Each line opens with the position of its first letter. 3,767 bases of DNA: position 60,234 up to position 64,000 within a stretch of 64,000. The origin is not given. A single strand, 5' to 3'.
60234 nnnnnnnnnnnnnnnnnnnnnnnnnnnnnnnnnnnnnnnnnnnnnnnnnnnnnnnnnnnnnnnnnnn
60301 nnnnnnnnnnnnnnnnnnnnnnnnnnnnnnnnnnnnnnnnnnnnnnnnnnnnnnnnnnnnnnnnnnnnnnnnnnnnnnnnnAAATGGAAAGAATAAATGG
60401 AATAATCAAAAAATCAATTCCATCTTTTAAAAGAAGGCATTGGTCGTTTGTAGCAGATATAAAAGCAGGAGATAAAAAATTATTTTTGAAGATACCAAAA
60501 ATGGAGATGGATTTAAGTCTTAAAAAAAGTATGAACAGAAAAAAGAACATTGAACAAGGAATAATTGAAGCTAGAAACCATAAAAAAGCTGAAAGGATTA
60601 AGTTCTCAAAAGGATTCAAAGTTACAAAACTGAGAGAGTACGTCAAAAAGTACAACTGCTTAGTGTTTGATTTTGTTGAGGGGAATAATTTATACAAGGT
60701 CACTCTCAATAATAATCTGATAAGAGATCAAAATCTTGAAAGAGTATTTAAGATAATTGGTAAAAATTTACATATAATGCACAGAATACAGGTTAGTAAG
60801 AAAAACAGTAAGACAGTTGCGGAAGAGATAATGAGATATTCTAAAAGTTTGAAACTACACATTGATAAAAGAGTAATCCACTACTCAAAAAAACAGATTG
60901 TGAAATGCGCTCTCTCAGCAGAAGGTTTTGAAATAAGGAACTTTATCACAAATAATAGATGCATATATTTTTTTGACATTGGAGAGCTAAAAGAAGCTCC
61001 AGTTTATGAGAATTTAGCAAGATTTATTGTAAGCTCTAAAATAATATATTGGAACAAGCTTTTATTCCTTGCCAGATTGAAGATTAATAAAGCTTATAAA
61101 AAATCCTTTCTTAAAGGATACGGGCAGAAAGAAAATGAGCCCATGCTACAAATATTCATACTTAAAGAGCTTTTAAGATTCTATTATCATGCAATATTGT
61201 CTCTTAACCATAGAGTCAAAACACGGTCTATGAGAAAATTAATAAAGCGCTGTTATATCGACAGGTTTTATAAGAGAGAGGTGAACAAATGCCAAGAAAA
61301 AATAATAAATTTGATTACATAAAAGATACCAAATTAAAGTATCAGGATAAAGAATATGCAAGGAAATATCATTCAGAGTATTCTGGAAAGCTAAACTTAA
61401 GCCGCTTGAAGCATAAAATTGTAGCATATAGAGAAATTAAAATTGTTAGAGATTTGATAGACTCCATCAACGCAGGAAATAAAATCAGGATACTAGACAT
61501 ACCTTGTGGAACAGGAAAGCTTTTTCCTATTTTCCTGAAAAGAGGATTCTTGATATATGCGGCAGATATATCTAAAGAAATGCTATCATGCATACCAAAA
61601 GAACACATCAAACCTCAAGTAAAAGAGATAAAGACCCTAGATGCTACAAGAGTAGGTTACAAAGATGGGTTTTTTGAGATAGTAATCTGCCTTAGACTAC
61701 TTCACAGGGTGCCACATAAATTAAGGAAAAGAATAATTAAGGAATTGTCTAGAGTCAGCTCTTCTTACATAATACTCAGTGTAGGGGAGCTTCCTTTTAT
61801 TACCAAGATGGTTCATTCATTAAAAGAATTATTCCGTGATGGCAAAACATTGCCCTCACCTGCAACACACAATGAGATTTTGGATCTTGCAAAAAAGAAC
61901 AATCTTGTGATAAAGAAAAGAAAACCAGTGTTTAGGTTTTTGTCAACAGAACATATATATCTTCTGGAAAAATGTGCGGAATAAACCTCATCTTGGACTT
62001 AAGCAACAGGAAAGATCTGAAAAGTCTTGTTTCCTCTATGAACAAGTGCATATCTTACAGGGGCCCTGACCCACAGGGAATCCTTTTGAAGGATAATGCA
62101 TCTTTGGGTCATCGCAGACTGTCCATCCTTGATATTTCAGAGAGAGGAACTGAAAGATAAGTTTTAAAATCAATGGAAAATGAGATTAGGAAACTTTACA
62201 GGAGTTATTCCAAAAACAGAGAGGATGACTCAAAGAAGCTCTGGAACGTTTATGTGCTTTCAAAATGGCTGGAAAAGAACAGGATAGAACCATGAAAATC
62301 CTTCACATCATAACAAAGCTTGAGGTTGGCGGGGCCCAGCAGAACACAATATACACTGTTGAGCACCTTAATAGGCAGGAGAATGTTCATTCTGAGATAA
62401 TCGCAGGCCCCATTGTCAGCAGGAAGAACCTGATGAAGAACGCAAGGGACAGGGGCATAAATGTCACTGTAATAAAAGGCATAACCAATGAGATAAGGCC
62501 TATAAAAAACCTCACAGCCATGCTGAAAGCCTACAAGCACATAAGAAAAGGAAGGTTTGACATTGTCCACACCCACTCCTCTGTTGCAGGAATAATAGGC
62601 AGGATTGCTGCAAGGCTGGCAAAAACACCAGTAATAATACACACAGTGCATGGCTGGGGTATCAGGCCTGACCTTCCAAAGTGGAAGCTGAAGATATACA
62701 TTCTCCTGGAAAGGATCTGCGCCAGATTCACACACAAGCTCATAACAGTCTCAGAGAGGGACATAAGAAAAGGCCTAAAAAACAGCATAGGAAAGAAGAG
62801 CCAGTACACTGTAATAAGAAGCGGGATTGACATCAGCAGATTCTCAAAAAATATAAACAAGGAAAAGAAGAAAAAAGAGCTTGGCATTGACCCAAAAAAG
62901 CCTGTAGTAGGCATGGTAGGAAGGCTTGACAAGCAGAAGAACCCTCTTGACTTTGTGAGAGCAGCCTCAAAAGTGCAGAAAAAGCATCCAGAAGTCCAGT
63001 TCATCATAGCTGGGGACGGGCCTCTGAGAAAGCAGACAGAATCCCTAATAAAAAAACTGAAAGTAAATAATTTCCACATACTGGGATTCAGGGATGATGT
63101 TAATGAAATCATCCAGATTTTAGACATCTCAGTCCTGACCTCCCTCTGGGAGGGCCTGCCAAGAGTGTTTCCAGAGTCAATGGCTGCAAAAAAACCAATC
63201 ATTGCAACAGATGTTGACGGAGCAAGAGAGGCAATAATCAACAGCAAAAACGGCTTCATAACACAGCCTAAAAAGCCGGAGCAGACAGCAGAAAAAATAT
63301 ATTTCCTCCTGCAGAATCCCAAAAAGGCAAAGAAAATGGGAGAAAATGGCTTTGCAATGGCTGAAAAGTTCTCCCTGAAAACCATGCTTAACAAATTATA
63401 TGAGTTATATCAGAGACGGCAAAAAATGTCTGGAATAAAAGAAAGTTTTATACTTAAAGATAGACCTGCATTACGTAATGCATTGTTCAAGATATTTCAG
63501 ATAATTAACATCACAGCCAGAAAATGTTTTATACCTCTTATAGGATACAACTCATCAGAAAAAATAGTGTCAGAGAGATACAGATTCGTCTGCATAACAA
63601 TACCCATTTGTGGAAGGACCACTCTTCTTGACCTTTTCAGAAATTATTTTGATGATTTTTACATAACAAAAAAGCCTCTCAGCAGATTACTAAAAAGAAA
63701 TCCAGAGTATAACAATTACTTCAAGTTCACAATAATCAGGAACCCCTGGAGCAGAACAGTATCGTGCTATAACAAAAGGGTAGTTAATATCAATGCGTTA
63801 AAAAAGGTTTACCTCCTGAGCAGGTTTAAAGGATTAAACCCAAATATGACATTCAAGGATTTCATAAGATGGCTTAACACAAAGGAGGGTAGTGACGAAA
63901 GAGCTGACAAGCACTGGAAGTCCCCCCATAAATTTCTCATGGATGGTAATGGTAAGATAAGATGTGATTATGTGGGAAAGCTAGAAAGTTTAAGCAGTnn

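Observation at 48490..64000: AT-rich glycan island with gene remnants: likely horizontally acquired or hypervariable surface-glycan locus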

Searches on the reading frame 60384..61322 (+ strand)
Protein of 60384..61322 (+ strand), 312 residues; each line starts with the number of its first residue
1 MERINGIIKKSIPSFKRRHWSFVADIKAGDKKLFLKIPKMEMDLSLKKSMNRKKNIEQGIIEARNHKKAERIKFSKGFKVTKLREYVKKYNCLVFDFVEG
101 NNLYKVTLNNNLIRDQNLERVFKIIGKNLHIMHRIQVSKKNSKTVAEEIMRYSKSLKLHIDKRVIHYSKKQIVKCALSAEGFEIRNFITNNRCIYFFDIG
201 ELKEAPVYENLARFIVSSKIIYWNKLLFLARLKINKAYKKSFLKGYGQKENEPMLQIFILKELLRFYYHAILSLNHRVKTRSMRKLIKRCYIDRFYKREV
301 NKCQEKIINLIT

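Call 8: search_protein_families(library=pfam, proteins=[window:60384-61322:+], max_evalue=0.01)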
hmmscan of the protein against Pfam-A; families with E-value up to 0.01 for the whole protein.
window:60384-61322:+ (312 aa): 0 families

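Call 16: search_protein_families(library=ncbifam, proteins=[window:60384-61322:+], max_evalue=0.001)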
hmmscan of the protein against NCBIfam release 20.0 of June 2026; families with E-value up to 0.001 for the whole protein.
window:60384-61322:+ (312 aa): 0 families

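Call 46: search_protein_families(library=pfam, proteins=[window:60384-61322:+], max_evalue=10)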
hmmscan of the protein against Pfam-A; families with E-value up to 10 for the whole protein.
window:60384-61322:+ (312 aa): 1 family
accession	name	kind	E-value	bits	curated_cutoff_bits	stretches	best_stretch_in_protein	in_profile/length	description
PF04525.18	LOR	-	0.054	13.6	24.5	1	78-193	16-139/187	LURP-one-related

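Call 92: search_solved_structures(query=window:60384-61322:+, max_evalue=10)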
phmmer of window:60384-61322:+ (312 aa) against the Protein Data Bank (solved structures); distinct sequences matched with E-value up to 10: 2.
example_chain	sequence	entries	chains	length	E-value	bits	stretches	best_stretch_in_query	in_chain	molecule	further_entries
8ohd_B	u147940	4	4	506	0.54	13.2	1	202-305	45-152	CDK5 regulatory subunit-associated protein 3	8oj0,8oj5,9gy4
8qfc_C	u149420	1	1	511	0.55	13.2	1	202-305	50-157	CDK5 regulatory subunit-associated protein 3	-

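Call 98: predict_structure(protein=window:60384-61322:+)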
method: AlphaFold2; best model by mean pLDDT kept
length: 312 residues; sequences in the alignment: 1
mean_pLDDT: 36.8   pTM: 0.24
mean pLDDT of the five models: 36.8, 33.1, 32.7, 32.1, 31.2
residues with pLDDT >= 90: 0; 70-90: 0; 50-70: 28; < 50: 284
segments of 3 or more residues with pLDDT < 50: 1-28, 30-248, 252-259, 273-275, 277-283, 285-287, 293-295, 306-312
pLDDT, mean of each block of 10 residues (from residue 1): 40 39 34 29 24 27 28 32 38 36 36 38 34 35 42 37 31 27 27 29 34 34 34 38 43 49 52 47 46 51 49 46
secondary structure, 60 per line:
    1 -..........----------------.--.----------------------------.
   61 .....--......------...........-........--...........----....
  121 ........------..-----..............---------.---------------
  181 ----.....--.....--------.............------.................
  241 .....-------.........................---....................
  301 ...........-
elements in order: H2-11 E60-65 E68-73 H80-90 E92-99 E102-109 H117-128 H142-155 E185-189 E192-196 H205-217 H224-245 H253-277 H281-311

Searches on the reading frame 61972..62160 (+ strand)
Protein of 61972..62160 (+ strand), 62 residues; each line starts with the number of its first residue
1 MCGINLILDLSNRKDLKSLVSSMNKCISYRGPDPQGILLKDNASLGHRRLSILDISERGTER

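Call 8: search_protein_families(library=pfam, proteins=[window:61972-62160:+], max_evalue=0.01)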
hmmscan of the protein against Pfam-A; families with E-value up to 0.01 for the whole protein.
window:61972-62160:+ (62 aa): 0 families

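Call 46: search_protein_families(library=pfam, proteins=[window:61972-62157:+], max_evalue=10)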
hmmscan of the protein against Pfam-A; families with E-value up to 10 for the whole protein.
seq(62 aa): 1 family
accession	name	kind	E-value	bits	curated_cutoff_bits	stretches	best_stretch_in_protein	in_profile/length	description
PF13522.11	GATase_6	-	0.081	13.4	27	1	32-59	1-28/130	Glutamine amidotransferase domain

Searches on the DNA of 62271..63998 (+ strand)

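Call 69: search_rna_families(sources=[L131, L132, L133], threshold=evalue, max_evalue=0.5)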
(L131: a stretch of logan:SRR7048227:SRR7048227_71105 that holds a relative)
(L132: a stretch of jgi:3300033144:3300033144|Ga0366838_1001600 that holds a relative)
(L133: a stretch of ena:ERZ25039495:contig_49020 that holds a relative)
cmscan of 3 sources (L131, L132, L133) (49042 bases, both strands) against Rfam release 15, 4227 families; matches with E-value up to 0.5: 0.
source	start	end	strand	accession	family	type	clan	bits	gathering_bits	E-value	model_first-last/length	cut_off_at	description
